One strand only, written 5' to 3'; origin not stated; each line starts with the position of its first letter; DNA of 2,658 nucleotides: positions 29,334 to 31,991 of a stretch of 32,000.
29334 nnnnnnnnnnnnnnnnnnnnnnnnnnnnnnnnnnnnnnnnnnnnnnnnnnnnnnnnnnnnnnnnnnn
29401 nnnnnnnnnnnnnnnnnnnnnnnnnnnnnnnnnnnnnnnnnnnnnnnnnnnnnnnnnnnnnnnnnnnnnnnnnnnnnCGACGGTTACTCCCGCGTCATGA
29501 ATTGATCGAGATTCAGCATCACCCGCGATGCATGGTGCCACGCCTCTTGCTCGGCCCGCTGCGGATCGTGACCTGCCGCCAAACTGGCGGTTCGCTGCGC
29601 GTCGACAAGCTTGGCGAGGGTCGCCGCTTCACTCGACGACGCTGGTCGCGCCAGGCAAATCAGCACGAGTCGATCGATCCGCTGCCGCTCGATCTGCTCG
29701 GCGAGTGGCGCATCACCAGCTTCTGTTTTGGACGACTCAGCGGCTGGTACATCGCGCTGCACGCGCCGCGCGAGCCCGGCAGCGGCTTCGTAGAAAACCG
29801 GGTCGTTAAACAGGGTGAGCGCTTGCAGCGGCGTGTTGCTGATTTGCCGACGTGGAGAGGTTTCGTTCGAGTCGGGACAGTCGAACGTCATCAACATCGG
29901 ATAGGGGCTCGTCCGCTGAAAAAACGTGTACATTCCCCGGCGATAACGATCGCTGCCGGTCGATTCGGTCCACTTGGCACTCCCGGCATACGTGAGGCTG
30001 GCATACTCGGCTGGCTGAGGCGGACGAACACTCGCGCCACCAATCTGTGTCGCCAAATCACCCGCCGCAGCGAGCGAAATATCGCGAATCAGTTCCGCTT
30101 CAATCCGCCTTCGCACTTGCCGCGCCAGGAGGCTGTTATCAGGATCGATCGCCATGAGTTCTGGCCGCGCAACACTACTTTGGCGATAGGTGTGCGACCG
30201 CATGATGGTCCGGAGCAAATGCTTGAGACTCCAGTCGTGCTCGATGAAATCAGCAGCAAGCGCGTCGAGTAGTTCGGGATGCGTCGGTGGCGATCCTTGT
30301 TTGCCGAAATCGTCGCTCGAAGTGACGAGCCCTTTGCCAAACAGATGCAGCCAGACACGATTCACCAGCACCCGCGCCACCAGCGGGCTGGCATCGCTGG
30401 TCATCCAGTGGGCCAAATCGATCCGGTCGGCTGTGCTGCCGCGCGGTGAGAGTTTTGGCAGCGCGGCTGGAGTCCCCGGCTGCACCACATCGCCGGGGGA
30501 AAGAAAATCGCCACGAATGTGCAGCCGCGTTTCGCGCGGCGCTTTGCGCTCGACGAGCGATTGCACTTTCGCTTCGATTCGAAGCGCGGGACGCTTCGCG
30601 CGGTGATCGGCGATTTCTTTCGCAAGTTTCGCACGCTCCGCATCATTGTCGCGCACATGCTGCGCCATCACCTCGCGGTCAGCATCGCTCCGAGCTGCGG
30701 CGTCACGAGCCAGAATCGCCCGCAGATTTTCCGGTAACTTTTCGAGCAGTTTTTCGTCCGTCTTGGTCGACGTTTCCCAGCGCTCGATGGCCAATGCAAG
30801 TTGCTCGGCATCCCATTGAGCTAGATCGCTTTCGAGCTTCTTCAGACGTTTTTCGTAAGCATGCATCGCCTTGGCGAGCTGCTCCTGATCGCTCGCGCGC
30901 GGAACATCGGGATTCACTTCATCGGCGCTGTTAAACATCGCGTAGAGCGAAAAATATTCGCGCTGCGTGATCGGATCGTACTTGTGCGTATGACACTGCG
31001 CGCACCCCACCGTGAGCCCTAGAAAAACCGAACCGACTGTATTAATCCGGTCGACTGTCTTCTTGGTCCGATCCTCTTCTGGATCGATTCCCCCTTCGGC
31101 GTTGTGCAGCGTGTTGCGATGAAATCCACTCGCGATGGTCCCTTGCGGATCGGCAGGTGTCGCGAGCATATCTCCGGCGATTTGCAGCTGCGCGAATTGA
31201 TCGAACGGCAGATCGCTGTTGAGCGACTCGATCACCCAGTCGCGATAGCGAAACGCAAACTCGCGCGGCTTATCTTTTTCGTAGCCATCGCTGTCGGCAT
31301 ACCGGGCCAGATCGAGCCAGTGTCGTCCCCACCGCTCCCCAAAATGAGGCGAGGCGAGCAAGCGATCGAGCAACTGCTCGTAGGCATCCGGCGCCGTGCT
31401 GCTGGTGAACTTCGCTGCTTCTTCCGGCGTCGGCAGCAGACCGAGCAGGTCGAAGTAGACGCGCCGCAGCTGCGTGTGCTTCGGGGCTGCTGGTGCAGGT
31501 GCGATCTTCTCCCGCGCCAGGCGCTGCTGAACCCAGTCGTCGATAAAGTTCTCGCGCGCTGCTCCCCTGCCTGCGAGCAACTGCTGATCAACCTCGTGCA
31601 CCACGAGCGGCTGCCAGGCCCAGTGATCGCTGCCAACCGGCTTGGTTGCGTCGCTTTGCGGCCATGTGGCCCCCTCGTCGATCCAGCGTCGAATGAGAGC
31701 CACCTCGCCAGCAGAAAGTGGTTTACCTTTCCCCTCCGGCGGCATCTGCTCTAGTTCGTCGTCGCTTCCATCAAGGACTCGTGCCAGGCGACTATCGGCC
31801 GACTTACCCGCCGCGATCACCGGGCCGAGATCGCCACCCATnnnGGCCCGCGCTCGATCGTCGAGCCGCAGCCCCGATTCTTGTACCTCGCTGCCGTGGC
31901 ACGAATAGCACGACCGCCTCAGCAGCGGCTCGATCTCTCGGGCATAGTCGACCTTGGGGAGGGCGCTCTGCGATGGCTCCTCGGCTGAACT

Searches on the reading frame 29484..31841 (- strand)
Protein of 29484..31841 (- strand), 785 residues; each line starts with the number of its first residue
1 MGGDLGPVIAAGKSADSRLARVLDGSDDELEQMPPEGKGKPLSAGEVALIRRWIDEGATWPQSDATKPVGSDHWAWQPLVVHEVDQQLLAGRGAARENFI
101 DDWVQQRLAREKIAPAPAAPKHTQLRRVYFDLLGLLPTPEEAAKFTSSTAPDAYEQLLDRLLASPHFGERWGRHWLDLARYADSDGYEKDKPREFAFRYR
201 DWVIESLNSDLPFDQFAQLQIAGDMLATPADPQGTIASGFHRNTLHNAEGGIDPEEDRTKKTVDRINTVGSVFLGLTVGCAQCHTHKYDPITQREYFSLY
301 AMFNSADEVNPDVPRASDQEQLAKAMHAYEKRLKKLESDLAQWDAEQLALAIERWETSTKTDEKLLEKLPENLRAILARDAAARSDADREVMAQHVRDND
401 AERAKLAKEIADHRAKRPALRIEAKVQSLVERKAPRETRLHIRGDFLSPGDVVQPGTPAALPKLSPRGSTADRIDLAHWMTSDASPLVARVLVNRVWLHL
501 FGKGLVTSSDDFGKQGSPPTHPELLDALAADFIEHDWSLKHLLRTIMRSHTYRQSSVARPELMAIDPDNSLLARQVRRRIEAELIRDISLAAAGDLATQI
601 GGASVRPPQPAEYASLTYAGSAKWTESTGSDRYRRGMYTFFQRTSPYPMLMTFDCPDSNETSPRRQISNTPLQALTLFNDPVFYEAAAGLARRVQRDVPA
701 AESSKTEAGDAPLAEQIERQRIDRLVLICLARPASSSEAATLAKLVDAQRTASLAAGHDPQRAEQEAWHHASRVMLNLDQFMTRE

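Call 79: search_protein_families(library=pfam, proteins=[window:29484-31841:-], max_evalue=0.001)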
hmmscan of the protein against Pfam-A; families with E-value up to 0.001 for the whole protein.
window:29484-31841:- (785 aa): 2 families
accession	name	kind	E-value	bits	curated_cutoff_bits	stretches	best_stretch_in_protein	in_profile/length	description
PF07587.16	PSD1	-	6.5e-95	317.6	28.5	1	473-745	2-243/244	Protein of unknown function (DUF1553)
PF07583.16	PSCyt2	-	4.5e-83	278.7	29.8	1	100-307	2-208/209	Protein of unknown function (DUF1549)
